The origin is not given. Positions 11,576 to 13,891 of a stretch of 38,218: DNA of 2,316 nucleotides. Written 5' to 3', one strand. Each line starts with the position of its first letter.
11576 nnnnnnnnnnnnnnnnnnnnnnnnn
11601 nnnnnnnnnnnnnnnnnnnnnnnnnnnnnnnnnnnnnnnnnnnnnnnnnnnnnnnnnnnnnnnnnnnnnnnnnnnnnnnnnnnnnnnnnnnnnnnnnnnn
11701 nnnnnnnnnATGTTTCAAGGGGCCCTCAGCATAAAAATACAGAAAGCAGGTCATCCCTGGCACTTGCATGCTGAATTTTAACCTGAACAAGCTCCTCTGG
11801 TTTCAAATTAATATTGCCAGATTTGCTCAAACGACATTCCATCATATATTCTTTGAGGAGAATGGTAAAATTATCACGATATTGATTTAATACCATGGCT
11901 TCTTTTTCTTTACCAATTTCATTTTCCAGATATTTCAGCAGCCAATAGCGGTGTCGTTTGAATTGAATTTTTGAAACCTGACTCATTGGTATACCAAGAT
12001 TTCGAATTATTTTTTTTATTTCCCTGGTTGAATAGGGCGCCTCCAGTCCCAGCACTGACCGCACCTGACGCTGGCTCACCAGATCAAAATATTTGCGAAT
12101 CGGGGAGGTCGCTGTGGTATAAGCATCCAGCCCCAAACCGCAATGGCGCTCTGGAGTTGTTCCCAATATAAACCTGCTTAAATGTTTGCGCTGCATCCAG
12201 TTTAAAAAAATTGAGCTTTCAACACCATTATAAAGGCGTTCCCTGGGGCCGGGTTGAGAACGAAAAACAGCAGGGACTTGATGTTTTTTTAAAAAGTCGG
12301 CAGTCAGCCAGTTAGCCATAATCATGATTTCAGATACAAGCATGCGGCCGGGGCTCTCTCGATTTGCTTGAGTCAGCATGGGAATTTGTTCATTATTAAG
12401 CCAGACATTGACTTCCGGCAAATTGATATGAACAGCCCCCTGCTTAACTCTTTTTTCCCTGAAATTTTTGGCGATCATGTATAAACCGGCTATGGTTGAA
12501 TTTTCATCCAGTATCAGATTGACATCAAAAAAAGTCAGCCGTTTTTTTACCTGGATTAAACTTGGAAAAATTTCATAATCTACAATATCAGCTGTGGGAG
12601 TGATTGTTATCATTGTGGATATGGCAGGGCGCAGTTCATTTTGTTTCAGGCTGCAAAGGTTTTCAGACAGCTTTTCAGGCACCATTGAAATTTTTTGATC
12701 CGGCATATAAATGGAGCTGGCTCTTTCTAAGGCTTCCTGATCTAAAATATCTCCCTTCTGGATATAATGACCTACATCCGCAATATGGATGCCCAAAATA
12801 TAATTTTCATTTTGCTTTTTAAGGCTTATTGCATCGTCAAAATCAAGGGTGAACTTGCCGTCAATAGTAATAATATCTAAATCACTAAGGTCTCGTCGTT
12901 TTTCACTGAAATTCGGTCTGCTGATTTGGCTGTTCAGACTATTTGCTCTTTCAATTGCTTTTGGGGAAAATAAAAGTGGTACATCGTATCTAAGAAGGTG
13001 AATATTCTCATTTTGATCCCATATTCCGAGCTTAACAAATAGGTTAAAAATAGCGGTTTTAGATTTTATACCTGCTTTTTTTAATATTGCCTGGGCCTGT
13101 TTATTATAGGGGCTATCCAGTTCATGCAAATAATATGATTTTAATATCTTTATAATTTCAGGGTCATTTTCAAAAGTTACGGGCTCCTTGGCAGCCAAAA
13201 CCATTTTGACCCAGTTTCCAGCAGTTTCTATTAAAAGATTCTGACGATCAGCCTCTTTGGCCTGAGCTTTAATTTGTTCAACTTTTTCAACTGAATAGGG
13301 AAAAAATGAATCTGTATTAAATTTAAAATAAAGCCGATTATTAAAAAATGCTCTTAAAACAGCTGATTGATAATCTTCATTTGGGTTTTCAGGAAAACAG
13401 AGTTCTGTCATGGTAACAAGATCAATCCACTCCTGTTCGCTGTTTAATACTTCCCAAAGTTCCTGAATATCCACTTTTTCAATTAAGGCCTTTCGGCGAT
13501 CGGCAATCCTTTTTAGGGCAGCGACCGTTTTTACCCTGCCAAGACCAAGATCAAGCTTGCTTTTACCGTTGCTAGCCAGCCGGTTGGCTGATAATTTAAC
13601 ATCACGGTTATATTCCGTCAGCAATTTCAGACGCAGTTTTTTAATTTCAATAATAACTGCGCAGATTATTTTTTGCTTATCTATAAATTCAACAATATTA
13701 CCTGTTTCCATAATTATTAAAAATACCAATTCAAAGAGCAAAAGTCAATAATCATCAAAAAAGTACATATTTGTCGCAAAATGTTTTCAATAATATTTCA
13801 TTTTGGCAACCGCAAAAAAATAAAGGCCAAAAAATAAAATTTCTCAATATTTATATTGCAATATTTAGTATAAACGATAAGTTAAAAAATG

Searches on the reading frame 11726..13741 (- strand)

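Call 31: search_protein_families(library=pfam, proteins=[window:11726-13741:-], max_evalue=0.001)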
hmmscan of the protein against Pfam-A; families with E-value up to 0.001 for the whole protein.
window:11726-13741:- (671 aa): 2 families
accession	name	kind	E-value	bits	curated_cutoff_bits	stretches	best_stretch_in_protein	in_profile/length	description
PF00773.25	RNB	-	1.2e-77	261.8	29.3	1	282-564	1-324/326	RNB domain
PF23161.1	HTH_RNase_II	-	2.3e-16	60.8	24.7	1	154-247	1-95/95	Double HTH domain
